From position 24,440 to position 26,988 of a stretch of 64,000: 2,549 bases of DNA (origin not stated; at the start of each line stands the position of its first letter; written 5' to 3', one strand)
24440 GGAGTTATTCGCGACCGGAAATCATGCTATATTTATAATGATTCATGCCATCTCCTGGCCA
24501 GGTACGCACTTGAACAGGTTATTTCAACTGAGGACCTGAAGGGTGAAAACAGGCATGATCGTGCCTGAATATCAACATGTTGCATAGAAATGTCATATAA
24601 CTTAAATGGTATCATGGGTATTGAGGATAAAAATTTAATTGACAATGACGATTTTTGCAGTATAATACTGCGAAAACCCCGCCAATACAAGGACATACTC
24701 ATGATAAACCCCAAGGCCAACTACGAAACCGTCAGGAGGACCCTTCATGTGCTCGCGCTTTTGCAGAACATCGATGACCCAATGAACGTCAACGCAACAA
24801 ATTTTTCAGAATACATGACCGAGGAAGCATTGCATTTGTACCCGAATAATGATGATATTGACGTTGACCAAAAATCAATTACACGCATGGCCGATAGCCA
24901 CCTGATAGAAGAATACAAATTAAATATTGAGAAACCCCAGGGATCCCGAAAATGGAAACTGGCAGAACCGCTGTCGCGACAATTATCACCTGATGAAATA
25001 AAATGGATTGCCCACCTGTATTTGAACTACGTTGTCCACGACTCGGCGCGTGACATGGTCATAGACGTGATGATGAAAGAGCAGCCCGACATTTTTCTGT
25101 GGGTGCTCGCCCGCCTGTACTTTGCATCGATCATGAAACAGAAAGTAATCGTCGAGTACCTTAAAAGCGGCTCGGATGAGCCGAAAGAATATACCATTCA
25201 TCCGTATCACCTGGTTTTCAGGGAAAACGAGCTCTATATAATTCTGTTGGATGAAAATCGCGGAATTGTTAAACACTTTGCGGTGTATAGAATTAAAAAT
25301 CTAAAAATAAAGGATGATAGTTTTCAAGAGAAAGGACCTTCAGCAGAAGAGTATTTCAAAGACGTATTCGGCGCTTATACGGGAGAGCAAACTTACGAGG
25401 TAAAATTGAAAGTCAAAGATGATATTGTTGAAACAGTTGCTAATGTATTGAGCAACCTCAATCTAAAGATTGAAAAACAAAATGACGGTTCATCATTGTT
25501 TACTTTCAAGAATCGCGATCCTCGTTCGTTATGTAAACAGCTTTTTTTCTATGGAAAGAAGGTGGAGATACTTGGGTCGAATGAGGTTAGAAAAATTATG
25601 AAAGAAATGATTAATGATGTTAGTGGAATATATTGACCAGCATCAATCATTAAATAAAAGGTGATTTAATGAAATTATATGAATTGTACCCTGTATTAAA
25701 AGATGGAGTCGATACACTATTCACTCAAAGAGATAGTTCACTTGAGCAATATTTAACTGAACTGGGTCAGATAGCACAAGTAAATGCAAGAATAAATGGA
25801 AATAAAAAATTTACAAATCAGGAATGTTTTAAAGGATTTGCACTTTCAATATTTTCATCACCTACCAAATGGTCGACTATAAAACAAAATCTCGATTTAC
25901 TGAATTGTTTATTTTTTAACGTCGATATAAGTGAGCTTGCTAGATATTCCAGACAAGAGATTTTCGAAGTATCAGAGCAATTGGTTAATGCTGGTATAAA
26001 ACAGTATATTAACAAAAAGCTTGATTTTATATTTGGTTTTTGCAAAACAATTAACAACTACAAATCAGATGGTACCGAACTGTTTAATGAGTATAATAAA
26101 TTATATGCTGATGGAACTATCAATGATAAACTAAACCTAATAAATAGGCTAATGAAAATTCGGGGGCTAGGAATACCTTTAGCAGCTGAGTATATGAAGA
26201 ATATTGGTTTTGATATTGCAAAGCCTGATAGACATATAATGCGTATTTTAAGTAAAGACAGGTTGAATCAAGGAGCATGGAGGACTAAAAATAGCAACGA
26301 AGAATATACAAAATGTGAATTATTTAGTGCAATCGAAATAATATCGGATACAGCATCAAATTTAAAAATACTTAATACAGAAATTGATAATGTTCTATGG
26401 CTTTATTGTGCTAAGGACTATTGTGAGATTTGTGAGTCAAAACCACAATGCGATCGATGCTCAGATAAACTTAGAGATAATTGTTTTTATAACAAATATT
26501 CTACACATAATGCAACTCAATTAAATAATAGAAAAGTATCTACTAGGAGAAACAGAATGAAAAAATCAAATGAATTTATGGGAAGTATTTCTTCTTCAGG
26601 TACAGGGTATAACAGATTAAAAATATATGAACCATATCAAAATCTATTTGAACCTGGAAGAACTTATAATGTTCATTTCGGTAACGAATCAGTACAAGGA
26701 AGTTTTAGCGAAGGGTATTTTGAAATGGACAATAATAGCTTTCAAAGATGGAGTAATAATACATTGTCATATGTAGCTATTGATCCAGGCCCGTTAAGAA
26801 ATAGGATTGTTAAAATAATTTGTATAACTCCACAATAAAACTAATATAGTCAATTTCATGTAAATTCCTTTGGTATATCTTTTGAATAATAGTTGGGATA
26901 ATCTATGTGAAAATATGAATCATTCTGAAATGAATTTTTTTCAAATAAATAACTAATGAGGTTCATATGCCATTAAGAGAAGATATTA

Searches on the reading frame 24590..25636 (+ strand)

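Call 9: search_protein_families(library=padloc, proteins=[window:24590-25636:+], max_evalue=0.001)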
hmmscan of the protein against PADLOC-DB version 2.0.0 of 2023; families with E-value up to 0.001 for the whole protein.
window:24590-25636:+ (348 aa): 3 families
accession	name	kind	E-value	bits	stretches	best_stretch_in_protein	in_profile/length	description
PDLC01652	WYL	-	2.5e-21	74.7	1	162-342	12-159/162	"CAS-I,CAS-II,CAS-III,CAS-IV,CAS-V,CAS-VI; associated_signaling"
PDLC01766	Cas3c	-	1.3e-12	44.8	1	168-346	132-314/1009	-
PDLC01457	WYL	-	3.4e-11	41.2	1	174-329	128-225/229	"CAS-I,CAS-II,CAS-III,CAS-IV,CAS-V,CAS-VI; associated_signaling"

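Call 73: search_protein_families(library=pfam, proteins=[window:24590-25636:+], max_evalue=0.0001)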
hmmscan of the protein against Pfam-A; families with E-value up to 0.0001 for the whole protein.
window:24590-25636:+ (348 aa): 2 families
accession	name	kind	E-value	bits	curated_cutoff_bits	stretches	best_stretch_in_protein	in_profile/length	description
PF13280.12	WYL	-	7.3e-13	48.8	21.8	1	172-240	2-70/70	WYL domain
PF25583.1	WCX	-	1.6e-06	28.8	23.9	1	268-341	2-72/76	WCX domain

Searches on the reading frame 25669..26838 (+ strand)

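Call 9: search_protein_families(library=padloc, proteins=[window:25669-26838:+], max_evalue=0.001)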
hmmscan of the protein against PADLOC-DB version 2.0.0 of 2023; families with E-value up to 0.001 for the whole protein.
window:25669-26838:+ (389 aa): 1 family
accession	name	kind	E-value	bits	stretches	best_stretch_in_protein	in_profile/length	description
PDLC00910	OGG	-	1.6e-07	29.2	1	46-196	39-170/215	OGG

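Call 73: search_protein_families(library=pfam, proteins=[window:25669-26838:+], max_evalue=0.0001)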
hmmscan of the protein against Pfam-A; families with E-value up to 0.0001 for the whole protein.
window:25669-26838:+ (389 aa): 1 family
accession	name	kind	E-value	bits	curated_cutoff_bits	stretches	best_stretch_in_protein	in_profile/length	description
PF22175.2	Ogg-HhH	-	2.2e-05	24.5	27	1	101-217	58-161/173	8-oxoguanine DNA glycosylase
